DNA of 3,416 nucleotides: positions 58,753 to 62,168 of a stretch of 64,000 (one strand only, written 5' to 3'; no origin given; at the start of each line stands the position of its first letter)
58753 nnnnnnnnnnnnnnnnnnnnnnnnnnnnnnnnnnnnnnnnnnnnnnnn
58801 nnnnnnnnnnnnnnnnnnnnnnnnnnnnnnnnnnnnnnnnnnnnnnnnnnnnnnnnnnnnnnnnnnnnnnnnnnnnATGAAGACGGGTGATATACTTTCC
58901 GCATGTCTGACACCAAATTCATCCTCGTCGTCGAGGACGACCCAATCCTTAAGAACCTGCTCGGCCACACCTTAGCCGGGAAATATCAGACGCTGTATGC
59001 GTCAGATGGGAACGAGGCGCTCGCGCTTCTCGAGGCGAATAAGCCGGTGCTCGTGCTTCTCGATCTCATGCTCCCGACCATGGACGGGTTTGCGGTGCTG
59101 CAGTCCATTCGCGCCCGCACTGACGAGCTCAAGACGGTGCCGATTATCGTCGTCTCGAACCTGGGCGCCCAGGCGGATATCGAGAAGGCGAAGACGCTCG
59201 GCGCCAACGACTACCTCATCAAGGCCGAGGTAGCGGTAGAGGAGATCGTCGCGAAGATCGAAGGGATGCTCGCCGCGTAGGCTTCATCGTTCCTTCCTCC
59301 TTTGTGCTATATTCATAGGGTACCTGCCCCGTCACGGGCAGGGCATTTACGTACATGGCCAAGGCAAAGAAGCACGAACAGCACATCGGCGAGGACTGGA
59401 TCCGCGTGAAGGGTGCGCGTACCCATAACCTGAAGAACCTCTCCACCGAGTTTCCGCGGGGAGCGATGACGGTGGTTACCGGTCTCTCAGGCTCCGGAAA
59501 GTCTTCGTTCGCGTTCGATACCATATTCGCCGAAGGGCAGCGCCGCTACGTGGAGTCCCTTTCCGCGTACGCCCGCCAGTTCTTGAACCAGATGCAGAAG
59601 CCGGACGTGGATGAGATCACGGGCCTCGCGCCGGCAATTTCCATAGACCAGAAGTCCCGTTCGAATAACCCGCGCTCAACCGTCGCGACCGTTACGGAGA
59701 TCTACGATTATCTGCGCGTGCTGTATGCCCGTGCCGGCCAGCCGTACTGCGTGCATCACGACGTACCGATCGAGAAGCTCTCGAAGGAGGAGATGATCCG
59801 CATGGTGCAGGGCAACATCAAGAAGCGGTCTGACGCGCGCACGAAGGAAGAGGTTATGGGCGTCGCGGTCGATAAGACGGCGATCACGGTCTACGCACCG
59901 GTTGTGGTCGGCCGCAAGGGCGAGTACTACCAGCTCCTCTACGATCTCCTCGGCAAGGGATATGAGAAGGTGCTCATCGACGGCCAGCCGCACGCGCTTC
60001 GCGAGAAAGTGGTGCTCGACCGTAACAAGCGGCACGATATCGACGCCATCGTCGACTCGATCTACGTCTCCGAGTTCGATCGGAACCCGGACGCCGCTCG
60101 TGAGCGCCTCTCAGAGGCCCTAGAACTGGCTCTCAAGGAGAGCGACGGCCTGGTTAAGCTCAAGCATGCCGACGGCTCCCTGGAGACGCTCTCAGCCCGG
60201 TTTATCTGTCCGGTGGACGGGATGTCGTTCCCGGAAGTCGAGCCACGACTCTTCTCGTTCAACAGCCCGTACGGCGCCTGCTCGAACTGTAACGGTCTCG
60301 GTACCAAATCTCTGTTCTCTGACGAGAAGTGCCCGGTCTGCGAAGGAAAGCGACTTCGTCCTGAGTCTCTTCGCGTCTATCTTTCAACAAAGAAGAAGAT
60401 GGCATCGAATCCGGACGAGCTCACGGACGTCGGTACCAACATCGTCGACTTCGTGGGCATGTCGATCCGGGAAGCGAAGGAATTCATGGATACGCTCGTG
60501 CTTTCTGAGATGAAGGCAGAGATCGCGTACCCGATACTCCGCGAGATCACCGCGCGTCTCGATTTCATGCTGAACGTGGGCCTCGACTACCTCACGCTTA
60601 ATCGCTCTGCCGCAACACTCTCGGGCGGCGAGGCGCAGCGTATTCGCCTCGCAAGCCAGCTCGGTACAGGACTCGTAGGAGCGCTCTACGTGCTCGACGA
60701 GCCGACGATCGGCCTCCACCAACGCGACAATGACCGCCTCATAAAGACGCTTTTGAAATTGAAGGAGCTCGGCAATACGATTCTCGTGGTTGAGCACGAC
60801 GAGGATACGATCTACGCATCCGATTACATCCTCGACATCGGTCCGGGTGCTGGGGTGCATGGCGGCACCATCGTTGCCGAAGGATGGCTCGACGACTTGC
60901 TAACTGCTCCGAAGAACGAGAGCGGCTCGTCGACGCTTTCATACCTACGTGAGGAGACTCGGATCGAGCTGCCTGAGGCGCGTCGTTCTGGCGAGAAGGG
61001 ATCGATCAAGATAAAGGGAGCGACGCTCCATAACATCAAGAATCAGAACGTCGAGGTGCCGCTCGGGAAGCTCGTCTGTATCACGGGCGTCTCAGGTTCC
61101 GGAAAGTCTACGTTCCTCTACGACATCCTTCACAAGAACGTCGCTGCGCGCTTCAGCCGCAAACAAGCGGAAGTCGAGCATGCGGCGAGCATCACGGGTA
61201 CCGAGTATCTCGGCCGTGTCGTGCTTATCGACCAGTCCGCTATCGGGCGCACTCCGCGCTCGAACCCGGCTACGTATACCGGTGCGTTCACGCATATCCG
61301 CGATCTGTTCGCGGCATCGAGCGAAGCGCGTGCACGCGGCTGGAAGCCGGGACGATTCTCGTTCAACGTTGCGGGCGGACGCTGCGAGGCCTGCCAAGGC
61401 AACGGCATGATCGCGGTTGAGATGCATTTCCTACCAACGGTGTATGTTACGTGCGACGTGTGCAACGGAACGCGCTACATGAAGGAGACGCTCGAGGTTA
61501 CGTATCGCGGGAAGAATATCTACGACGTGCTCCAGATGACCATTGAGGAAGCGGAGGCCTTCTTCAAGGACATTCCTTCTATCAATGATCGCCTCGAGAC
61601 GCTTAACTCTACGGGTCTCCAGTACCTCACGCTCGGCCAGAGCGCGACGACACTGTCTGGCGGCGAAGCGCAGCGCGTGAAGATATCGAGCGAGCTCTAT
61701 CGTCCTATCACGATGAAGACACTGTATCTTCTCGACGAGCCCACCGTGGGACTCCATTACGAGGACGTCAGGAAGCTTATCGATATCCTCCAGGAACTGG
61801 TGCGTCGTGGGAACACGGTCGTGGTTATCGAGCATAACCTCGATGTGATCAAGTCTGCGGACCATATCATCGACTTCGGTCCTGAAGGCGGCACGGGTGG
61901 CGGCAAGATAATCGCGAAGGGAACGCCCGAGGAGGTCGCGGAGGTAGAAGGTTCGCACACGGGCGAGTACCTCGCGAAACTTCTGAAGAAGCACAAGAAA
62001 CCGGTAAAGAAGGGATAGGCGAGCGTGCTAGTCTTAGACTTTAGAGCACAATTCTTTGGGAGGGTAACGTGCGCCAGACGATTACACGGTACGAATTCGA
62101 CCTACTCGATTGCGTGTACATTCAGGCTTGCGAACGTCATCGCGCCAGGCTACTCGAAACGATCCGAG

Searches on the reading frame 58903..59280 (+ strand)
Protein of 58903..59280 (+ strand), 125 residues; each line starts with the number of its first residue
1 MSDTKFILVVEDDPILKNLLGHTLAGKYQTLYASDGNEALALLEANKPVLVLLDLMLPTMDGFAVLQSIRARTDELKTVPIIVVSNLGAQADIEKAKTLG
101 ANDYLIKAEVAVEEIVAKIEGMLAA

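Call 3: search_protein_families(library=pfam, proteins=[window:58903-59280:+])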
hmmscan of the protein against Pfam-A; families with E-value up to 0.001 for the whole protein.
window:58903-59280:+ (125 aa): 1 family
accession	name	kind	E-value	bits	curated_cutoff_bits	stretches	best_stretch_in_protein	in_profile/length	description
PF00072.30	Response_reg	-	6.3e-22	78.3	30.2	1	7-119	1-110/111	Response regulator receiver domain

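Call 19: find_homologous_proteins(query=window:58903-59280:+)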
Query window:58903-59280:+ (125 aa): 1054 proteins with E <= 0.001 among 1144 candidates; the best 120 are listed.
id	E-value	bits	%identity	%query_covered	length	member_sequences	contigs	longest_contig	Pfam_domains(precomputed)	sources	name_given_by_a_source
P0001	3.7e-66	238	93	100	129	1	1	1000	PF00072.31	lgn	-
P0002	3.7e-66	238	94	100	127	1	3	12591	PF00072.31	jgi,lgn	jgi:DNA-binding response OmpR family regulator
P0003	3.8e-66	238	94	99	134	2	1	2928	PF00072.31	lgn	-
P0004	5.6e-66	238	94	99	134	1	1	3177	PF00072.31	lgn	-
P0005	7.5e-66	237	92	100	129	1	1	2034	PF00072.31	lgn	-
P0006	7.7e-66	237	92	99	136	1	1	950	PF00072.31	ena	-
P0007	1.0e-65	237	92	100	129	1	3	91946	PF00072.31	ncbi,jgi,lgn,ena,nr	ncbi:MAG TPA: response regulator [Candidatus Paceibacterota bacterium]|nr:response regulator [Candid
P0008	1.3e-65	236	93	100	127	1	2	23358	PF00072.31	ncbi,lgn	-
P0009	6.3e-65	234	92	99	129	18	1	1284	PF00072.31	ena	-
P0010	2.6e-64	232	90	100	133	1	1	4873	PF00072.31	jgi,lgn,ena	-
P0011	1.0e-63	230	90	99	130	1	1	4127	PF00072.31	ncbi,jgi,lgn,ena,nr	ncbi:MAG TPA: response regulator [Candidatus Paceibacterota bacterium]|nr:response regulator [Candid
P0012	2.6e-63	229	90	99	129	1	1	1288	PF00072.31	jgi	jgi:DNA-binding response OmpR family regulator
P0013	4.0e-63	228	90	100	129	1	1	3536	PF00072.31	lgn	-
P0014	4.4e-63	228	89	100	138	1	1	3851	PF00072.31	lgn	-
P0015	4.9e-63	228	90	99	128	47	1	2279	PF00072.31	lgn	-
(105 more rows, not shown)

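Call 27: search_solved_structures(query=window:58903-59280:+, max_evalue=0.00001)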
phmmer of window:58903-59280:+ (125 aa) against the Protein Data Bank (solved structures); distinct sequences matched with E-value up to 0.00001: 198 (the best 60 are shown).
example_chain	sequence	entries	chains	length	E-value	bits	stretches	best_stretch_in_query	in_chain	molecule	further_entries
3gt7_A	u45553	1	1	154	1.4e-14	57.6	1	7-108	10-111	Sensor protein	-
6azr_B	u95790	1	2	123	2e-14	57.1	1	4-107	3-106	Chemotaxis regulator-transmits chemoreceptor signals to flagelllar motor components CheY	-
3dge_C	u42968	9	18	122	2.3e-14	56.9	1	5-107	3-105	Response regulator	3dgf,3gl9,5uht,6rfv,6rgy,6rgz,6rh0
8fk2_A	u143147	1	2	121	4.9e-14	55.9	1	5-121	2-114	Putative response regulator CovR VicR-like protein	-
9dvt_R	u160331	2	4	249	5.6e-14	55.7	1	7-123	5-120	DNA-binding dual master transcriptional regulator RpaA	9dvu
9xzo_A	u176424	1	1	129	5.7e-14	55.7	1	7-108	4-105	De novo protein M1X0B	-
9lbr_A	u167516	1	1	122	6.1e-14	55.6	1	5-107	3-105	Response regulator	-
3eod_A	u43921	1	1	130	1.1e-13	54.7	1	5-108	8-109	Protein hnr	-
7l9c_A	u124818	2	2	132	1.2e-13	54.6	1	5-108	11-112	Regulator of RpoS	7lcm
1mvo_A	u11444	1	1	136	1.3e-13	54.5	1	5-123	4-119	PhoP response regulator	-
3f6p_A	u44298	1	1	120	1.8e-13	54.1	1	5-122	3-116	Transcriptional regulatory protein yycF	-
3eq2_A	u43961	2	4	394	2e-13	53.9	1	7-108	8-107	Probable two-component response regulator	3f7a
4ja2_A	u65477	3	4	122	2.3e-13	53.7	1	5-107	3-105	Response regulator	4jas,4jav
2zwm_A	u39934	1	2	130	2.4e-13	53.7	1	5-122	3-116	Transcriptional regulatory protein yycF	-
9g85_A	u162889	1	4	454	2.6e-13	53.5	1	7-108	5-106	Response regulator PleD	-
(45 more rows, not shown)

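Call 59: search_protein_families(library=ncbifam, proteins=[window:58903-59280:+], max_evalue=0.001)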
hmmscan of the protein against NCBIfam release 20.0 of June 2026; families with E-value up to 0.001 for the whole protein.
window:58903-59280:+ (125 aa): 95 families (the best 25 are shown)
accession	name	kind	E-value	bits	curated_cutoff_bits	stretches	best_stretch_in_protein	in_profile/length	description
NF045944.1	ResRegRpaBCyano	equivalog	8.9e-21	74.3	330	1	8-123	1-112/229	response regulator transcription factor RpaB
NF040689.1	MtrAB_MtrA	equivalog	2.4e-20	72.8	300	1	7-122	1-112/219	MtrAB system response regulator MtrA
TIGR02154.1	PhoB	equivalog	3.4e-20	72.3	296.2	1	4-123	2-120/226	phosphate regulon transcriptional regulator PhoB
NF007969.0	PRK10693.1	equivalog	4.8e-19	68.6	329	1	5-113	8-114/337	two-component system response regulator RssB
NF007982.1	PRK10710.1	equivalog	5.4e-19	68.7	380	1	3-123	6-122/235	envelope stress response regulator BaeR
NF007135.0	PRK09581.1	equivalog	5.9e-18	64.9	474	1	6-108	4-106/457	PleD family two-component system response regulator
NF041733.1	resp_reg_CseB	equivalog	7.6e-18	64.7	350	1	7-123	3-115/228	two-component system response regulator CseB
NF045505.1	RR_RssB_Pseudo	equivalog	1.6e-16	60.4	700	1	6-108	7-107/394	two-component system response regulator RssB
NF033120.0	vanR_FM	exception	2.1e-16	60.3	460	1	7-121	6-116/231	vancomycin resistance response regulator transcription factor, VanR-F/VanR-M family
NF040534.1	resp_reg_YycF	equivalog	2.9e-16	59.4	340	1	6-120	2-112/231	response regulator YycF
TIGR01387.1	cztR_silR_copR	subfamily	4.3e-16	59.2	279.2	1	7-123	1-114/218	heavy metal response regulator transcription factor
NF051850.1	RespRegRprY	equivalog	7.4e-16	58.3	370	1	3-123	3-120/234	response regulator transcription factor RprY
NF007005.1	PRK09468.1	equivalog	1.4e-15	57.4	331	1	4-123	3-119/237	osmolarity response regulator transcription factor OmpR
NF041866.1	EpsW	equivalog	2e-15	56.5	200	1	2-122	3-124/131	exopolysaccharide biosynthesis response regulator EpsW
NF053854.1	RespRegPhoBBctds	equivalog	6.7e-15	55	270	1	7-123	1-115/225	two-component system response regulator PhoB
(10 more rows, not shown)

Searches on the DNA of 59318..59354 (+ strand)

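Call 64: build_rna_model(alignment_id=A2, structure=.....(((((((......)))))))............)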
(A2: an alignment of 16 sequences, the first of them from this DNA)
Model R1 built from alignment A2 (16 sequences, 37 columns); structure: as given.
model positions 37; base pairs 7; branch points 0; effective number of sequences 16; information 0.908 bits per position. Calibrated on 0.2 Mb of random sequence (short: E-values are rough).
structure used (alignment columns):
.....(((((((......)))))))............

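Call 65: search_with_rna_model(model_id=R1, sources=[window, L001, L002, L003, L004, L005, L006, L007, L008, L009, L010, L011, L012, L013, L014, L041, L076, L081, L082, L083, L084, L085, L086, L087, L088, L089, L090, L091, L092, L093, L094, L095, L096, L097, L098, L099, L100, L101, L102, L103, L104, L105, L106, L107, L108, L109, L110, L111, L112], max_evalue=1)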
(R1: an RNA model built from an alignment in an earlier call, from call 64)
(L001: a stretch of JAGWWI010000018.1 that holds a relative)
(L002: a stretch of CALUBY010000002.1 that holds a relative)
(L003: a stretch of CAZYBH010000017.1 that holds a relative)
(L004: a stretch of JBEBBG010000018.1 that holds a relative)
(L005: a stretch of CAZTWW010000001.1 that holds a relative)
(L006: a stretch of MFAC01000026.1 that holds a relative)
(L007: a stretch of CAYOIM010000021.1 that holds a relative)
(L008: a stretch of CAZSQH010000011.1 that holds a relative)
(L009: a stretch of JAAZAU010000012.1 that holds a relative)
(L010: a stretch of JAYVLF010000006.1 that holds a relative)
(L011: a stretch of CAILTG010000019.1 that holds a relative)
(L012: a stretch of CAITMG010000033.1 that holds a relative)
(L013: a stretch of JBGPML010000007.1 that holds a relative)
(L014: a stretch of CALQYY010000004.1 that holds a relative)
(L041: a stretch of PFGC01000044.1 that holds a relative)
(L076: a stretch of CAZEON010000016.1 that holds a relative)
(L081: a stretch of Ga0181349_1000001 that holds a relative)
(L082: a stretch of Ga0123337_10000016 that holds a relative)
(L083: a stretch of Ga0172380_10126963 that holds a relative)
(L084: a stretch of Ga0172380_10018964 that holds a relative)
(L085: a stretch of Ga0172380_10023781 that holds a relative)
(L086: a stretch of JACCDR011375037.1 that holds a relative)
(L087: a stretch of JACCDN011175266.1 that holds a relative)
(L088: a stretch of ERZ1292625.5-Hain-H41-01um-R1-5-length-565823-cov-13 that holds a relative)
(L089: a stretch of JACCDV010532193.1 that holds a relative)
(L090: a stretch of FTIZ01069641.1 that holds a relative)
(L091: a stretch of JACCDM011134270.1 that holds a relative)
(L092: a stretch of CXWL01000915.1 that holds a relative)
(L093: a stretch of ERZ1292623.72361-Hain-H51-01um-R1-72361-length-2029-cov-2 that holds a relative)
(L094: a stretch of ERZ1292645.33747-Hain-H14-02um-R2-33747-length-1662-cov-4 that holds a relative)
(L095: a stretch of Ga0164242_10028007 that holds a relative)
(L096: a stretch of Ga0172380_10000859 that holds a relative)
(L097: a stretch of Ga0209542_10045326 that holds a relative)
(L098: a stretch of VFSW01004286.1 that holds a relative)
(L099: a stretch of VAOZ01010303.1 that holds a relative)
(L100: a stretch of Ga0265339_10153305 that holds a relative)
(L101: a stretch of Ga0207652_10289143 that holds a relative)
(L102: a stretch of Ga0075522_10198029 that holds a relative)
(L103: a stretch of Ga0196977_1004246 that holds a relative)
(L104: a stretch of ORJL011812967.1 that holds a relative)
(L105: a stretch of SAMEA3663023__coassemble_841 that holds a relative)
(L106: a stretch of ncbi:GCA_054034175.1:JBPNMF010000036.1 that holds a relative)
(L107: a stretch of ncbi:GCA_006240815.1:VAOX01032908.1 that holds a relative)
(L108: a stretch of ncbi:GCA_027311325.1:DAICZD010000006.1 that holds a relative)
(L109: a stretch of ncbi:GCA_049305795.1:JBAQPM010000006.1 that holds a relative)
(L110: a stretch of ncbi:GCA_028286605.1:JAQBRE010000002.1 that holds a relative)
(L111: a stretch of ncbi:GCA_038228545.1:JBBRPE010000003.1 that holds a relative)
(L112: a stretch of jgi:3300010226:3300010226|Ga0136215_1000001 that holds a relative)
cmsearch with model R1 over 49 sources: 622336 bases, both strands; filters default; matches with E-value up to 1: 19.
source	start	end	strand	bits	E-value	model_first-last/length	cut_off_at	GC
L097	3407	3443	+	47.8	2.1e-13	1-37/37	no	0.62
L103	852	888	+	47.2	3.5e-13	1-37/37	no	0.65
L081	8529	8565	+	47.1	3.7e-13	1-37/37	no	0.65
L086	1446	1482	+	46.9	4.5e-13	1-37/37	no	0.65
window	59318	59354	+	44.5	3.2e-12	1-37/37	no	0.65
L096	8476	8512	+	43.6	6.8e-12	1-37/37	no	0.57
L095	3393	3429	+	43.4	8.3e-12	1-37/37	no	0.59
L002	13721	13757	+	42.8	1.3e-11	1-37/37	no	0.62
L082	8859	8895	+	42.6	1.6e-11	1-37/37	no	0.59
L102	836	872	+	39.5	2.1e-10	1-37/37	no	0.59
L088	9258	9294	+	38.4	5.2e-10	1-37/37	no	0.65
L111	9600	9636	+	38.4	5.4e-10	1-37/37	no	0.62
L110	9731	9767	+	38.3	5.8e-10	1-37/37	no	0.65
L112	9541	9577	+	36.7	2.2e-09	1-37/37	no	0.62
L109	9465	9501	+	32.2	9.7e-08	1-37/37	no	0.62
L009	12062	12098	+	25.5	2.7e-05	1-37/37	no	0.32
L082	4242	4299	+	16.6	0.045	1-37/37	no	0.6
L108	11568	11604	+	15.9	0.08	1-37/37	no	0.59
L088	1060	1141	-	13.8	0.47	1-37/37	no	0.52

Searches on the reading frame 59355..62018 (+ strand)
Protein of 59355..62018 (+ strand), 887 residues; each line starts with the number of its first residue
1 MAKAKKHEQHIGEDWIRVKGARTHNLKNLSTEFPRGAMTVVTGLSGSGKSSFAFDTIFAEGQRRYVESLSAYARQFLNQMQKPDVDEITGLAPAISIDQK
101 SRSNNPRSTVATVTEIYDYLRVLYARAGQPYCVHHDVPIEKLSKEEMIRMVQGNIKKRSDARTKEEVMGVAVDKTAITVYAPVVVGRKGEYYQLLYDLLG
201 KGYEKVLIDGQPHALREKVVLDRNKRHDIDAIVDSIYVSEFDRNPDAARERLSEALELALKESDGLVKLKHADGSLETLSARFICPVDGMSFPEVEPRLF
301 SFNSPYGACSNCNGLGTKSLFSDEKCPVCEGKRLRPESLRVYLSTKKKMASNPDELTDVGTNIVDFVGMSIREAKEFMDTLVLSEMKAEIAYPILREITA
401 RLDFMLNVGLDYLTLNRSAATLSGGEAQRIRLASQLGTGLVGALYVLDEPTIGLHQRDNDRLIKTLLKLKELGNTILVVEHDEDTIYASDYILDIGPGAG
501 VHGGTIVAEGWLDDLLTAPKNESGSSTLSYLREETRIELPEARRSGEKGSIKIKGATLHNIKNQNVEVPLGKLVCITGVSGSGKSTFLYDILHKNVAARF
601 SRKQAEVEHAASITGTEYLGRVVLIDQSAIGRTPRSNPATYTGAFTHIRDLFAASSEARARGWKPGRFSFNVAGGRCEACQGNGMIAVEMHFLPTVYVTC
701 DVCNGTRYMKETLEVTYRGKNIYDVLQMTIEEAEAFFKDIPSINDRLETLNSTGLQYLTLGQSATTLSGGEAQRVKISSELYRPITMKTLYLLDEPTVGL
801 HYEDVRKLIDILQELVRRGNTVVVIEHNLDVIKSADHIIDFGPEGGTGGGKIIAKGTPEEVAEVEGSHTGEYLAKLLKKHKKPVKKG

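Call 3: search_protein_families(library=pfam, proteins=[window:59355-62018:+])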
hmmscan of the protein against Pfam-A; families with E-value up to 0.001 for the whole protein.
window:59355-62018:+ (887 aa): 13 families
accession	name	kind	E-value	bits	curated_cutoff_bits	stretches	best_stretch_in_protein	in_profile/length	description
PF17760.6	UvrA_inter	-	1.1e-21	77.2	23.3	1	173-272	15-108/109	UvrA interaction domain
PF00005.33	ABC_tran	-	2.4e-20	74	25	1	741-797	83-136/137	ABC transporter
PF02463.25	SMC_N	-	7.3e-10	39.1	40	0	17-491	6-207/220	RecF/RecN/SMC N terminal domain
PF13304.12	AAA_21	-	3.5e-09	37.6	27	0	776-824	247-295/304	AAA domain, putative AbiEii toxin, Type IV TA system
PF00684.25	DnaJ_CXXCXGXG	-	1.3e-07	32.2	32.7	0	676-709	17-53/65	DnaJ central domain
PF13555.12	AAA_29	-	1.7e-07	31.3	27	0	562-588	13-39/61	P-loop containing region of AAA domain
PF13191.12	AAA_16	-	1.5e-05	26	32.6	0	572-602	25-57/167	AAA ATPase domain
PF03193.22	RsgA_GTPase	-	3.2e-05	24.2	30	0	3-52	74-122/174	RsgA GTPase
PF20703.3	nSTAND1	-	4.4e-05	23.7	27.1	0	22-95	19-88/379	Novel STAND NTPase 1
PF13476.12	AAA_23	-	9.3e-05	23.6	27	0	551-588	2-36/201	AAA domain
PF13481.12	AAA_25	-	0.0001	22.4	27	0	21-56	17-53/195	AAA domain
PF13175.12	AAA_15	-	0.00017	21.7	32.1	0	788-825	329-366/374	AAA ATPase domain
PF06745.19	ATPase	-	0.00073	19.4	26.6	0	32-55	15-38/231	KaiC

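Call 59: search_protein_families(library=ncbifam, proteins=[window:59355-62018:+], max_evalue=0.001)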
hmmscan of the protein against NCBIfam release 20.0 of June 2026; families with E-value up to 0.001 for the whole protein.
window:59355-62018:+ (887 aa): 179 families (the best 25 are shown)
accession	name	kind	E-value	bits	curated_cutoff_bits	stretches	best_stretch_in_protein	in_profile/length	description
NF001503.0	PRK00349.1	equivalog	0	1219.1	1147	2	320-878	403-942/943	excinuclease ABC subunit UvrA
TIGR00630.1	uvra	equivalog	0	1158.8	729.8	2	319-862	399-924/924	excinuclease ABC subunit UvrA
NF001885.0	PRK00635.1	equivalog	6.3e-185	617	3054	3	360-881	418-923/1809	excinuclease ABC subunit A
TIGR03608.1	L_ocin_972_ABC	subfamily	3.1e-36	124.8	254.85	2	745-840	114-205/206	putative bacteriocin export ABC transporter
TIGR02857.1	CydD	equivalog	1.7e-34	119.7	435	2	758-840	450-528/529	thiol reductant ABC exporter subunit CydD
NF040873.1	AztA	equivalog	8.7e-34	116.8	220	2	750-839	104-189/191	zinc ABC transporter ATP-binding protein AztA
TIGR04521.1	ECF_ATPase_2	equivalog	7.1e-33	113.9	330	2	748-862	126-233/279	energy-coupling factor transporter ATPase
TIGR04520.1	ECF_ATPase_1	equivalog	3.4e-28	98.8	315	2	751-863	122-225/269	energy-coupling factor transporter ATPase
TIGR02673.1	FtsE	equivalog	5.9e-28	98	264.85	2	750-837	122-205/214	cell division ATP-binding protein FtsE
NF010068.0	PRK13548.1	equivalog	1.1e-27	96.7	261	2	748-863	120-232/261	heme ABC transporter ATP-binding protein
NF010170.0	PRK13651.1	equivalog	7.3e-26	90.8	432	2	750-839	149-236/308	cobalt transporter ATP-binding subunit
TIGR02324.1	CP_lyasePhnL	equivalog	1.4e-25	90.1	256.3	3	763-833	146-213/224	phosphonate C-P lyase system protein PhnL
TIGR02315.1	ABC_phnC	equivalog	1.5e-25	90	266.1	3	746-861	126-233/243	phosphonate ABC transporter ATP-binding protein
TIGR03873.1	F420-0_ABC_ATP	hypoth_equivalog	1.1e-24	87.1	372.4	2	753-861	125-224/256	putative F420-0 ABC transporter ATP-binding protein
TIGR01166.1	cbiO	subfamily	3.8e-24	85.2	211.8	2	753-831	115-189/190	cobalt ABC transporter, ATP-binding protein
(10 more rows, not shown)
